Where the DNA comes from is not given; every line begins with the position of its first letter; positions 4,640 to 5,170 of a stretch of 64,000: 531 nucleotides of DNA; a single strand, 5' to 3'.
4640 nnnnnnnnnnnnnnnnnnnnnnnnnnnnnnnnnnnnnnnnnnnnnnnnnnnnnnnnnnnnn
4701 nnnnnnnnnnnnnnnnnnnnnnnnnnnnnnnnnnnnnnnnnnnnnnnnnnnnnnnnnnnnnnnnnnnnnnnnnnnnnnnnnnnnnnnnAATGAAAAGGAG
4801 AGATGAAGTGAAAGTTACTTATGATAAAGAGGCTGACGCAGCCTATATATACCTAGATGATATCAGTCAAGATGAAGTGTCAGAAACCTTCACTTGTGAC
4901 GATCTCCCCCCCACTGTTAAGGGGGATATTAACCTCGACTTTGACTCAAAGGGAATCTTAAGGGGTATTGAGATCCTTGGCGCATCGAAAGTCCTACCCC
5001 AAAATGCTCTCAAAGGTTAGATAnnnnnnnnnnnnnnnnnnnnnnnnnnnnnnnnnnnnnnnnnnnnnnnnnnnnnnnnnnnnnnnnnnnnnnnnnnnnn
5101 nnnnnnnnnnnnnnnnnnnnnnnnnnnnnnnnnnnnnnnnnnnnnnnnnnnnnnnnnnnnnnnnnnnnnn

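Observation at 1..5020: PA14-decorated Rhs toxin in a CPR bacterium, tipped with a DUF4258/DUF2283 toxin-antitoxin module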

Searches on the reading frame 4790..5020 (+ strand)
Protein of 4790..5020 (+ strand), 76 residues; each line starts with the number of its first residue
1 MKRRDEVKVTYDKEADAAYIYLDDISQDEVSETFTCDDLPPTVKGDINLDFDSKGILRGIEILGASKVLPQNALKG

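Call 3: search_protein_families(library=pfam, proteins=[window:4790-5020:+], max_evalue=0.01)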
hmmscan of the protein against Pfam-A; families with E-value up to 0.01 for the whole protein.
window:4790-5020:+ (76 aa): 1 family
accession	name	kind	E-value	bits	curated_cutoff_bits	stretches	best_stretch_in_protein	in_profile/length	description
PF10049.14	DUF2283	-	1.1e-14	54.7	23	1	8-66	1-49/49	Protein of unknown function (DUF2283)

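Call 6: search_protein_families(library=ncbifam, proteins=[window:4790-5020:+], max_evalue=0.01)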
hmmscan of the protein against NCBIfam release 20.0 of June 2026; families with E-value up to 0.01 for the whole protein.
window:4790-5020:+ (76 aa): 0 families

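Call 93: search_dna_similar(query=window:4790-5017:+, collection=plasmids, mode=protein, max_evalue=0.001, max_rows=15)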
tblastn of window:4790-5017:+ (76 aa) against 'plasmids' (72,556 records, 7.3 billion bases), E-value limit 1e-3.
Records with a match: 14; places in all: 14; records where one place covers at least 80% of the query: 13.
Best place of each record, by identity: <60% 14.
By first word of the organism name: Streptomyces 8; Clavibacter 2; Rhodococcus 2; Rhizobium 1; Thermus 1.
By predicted mobility (MOB-suite, as given by PLSDB): non-mobilizable 8; mobilizable 5; conjugative 1.
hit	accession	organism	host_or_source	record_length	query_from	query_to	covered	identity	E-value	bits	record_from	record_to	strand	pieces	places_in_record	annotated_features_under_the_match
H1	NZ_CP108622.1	Streptomyces xanthophaeus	-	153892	6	74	91%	50.0%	2e-10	61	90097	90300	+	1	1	DUF2283 domain-containing protein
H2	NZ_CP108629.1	Streptomyces xanthophaeus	-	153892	6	74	91%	50.0%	2e-10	61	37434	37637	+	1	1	DUF2283 domain-containing protein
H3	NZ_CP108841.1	Streptomyces chartreusis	-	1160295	7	70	84%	53.8%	3e-10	61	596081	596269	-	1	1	none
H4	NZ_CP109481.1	Streptomyces sp. NBC_01450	-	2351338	6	76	93%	47.9%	9e-10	59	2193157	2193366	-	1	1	none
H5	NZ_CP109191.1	Streptomyces sp. NBC_01707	-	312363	6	76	93%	47.9%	4e-9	57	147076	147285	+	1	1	DUF2283 domain-containing protein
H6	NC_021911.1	Rhizobium etli bv. mimosae str. Mim1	Mimosa affinis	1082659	2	75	97%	45.3%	6e-8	54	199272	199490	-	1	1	record has no annotation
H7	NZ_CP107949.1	Streptomyces sp. NBC_00388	-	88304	6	75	92%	47.2%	6e-9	57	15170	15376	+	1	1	DUF2283 domain-containing protein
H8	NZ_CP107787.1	Streptomyces sp. NBC_00564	-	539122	6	75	92%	45.1%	6e-10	60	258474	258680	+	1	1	DUF2283 domain-containing protein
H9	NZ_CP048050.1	Clavibacter capsici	Pepper,cell culture,Stem of infected ...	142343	2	65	84%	47.7%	3e-7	52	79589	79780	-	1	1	DUF2283 domain-containing protein | DUF4258 domain-containing protein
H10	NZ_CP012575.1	Clavibacter capsici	pepper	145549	2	65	84%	47.7%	3e-7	52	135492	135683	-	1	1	DUF2283 domain-containing protein | DUF4258 domain-containing protein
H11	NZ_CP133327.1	Rhodococcus sp. DN22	-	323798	10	74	86%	45.6%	2e-4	44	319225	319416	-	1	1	DUF2283 domain-containing protein | hypothetical protein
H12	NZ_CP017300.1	Rhodococcus sp. YL-1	pure culture,soil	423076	10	74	86%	45.6%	2e-4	44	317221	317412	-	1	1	DUF2283 domain-containing protein | hypothetical protein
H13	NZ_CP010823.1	Thermus aquaticus Y51MC23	-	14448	3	69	88%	43.5%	6e-4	43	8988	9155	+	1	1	DUF2283 domain-containing protein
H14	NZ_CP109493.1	Streptomyces sp. NBC_01435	-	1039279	19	75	75%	44.8%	2e-4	44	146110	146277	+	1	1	record has no annotation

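Call 95: get_annotated_region(hit=H9, flank=1500)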
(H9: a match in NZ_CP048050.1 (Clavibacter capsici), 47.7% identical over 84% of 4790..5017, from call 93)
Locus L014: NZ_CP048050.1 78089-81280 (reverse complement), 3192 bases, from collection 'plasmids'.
description: Clavibacter capsici strain 1101 plasmid pCM2_1101, complete sequence
organism: Clavibacter capsici (NCBI taxid 1874630)
taxonomy: Bacteria; Actinomycetota; Actinomycetes; Micrococcales; Microbacteriaceae; Clavibacter; Clavibacter capsici
host: -; source: Pepper,cell culture,Stem of infected pepper plant; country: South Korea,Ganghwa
typing (MOB-suite, as given by PLSDB): mobilizable; relaxase MOBF,MOBF
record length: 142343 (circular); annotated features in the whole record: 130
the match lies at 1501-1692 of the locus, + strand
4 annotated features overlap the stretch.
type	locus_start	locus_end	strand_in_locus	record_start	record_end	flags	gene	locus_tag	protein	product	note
CDS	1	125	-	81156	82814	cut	-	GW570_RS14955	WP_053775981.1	FAD-dependent oxidoreductase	-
CDS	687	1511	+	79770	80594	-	-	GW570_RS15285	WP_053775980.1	DUF4258 domain-containing protein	-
CDS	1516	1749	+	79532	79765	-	-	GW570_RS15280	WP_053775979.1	DUF2283 domain-containing protein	-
CDS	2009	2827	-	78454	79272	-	-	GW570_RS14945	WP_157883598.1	peptidase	-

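Call 96: get_annotated_region(hit=H1, flank=1500)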
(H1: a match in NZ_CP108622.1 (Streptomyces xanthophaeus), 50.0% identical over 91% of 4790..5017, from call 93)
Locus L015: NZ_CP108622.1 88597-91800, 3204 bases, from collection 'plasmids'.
description: Streptomyces xanthophaeus strain NBC_01147 plasmid unnamed1, complete sequence
organism: Streptomyces xanthophaeus (NCBI taxid 67385)
taxonomy: Bacteria; Actinomycetota; Actinomycetes; Kitasatosporales; Streptomycetaceae; Streptomyces; Streptomyces xanthophaeus
host: -; source: -; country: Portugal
typing (MOB-suite, as given by PLSDB): non-mobilizable
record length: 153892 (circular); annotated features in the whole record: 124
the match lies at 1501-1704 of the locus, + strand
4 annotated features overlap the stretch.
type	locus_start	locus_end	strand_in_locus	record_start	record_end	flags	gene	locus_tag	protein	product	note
CDS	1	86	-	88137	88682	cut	-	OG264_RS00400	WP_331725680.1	hypothetical protein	-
CDS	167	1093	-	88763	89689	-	-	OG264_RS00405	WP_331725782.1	CehA/McbA family metallohydrolase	-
CDS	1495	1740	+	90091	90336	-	-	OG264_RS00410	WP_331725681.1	DUF2283 domain-containing protein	-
CDS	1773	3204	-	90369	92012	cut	-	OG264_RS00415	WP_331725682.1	ISL3 family transposase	-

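Call 98: get_annotated_region(hit=H13, flank=1200)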
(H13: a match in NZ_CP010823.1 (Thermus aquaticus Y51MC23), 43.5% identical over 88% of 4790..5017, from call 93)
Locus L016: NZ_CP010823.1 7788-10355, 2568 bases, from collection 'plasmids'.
description: Thermus aquaticus Y51MC23 plasmid pTA14, complete sequence
organism: Thermus aquaticus Y51MC23 (NCBI taxid 498848)
taxonomy: Bacteria; Deinococcota; Deinococci; Thermales; Thermaceae; Thermus; Thermus aquaticus; Thermus aquaticus Y51MC23
host: -; source: -; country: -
typing (MOB-suite, as given by PLSDB): non-mobilizable; replicon rep_cluster_581
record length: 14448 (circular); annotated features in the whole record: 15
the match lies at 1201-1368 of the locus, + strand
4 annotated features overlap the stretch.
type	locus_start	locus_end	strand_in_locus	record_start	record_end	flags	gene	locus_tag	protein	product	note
CDS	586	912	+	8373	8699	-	-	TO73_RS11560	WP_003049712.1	hypothetical protein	-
CDS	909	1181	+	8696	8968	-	-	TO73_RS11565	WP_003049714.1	DUF5647 family protein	-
CDS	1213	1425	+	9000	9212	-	-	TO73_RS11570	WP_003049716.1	DUF2283 domain-containing protein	-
CDS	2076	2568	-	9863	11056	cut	-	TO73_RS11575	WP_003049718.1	replication initiation protein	-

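Call 99: get_annotated_region(hit=H11, flank=1500)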
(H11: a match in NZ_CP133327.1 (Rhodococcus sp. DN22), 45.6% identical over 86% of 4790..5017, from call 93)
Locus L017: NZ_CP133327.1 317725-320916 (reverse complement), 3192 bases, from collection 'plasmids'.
description: Rhodococcus sp. DN22 strain strain DN22 plasmid p1, complete sequence
organism: Rhodococcus sp. DN22 (NCBI taxid 357684)
taxonomy: Bacteria; Actinomycetota; Actinomycetes; Mycobacteriales; Nocardiaceae; Rhodococcus; Rhodococcus sp. DN22
host: -; source: -; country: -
typing (MOB-suite, as given by PLSDB): non-mobilizable
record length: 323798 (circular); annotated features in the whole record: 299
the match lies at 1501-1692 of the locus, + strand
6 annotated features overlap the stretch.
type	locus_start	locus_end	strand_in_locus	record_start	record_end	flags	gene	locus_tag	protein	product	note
CDS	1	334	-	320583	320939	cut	-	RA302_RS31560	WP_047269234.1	Lsr2 family protein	-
CDS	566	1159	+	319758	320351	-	-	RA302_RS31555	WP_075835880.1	hypothetical protein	-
CDS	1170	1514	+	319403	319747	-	-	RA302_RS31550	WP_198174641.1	hypothetical protein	-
CDS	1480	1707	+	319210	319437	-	-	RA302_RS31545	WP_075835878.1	DUF2283 domain-containing protein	-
CDS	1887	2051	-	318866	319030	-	-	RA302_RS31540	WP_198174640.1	hypothetical protein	-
CDS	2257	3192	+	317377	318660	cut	-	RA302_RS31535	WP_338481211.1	tyrosine-type recombinase/integrase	GO:0015074 - DNA integration [Evidence IEA]; GO:0006310 - DNA recombination [Evidence IEA]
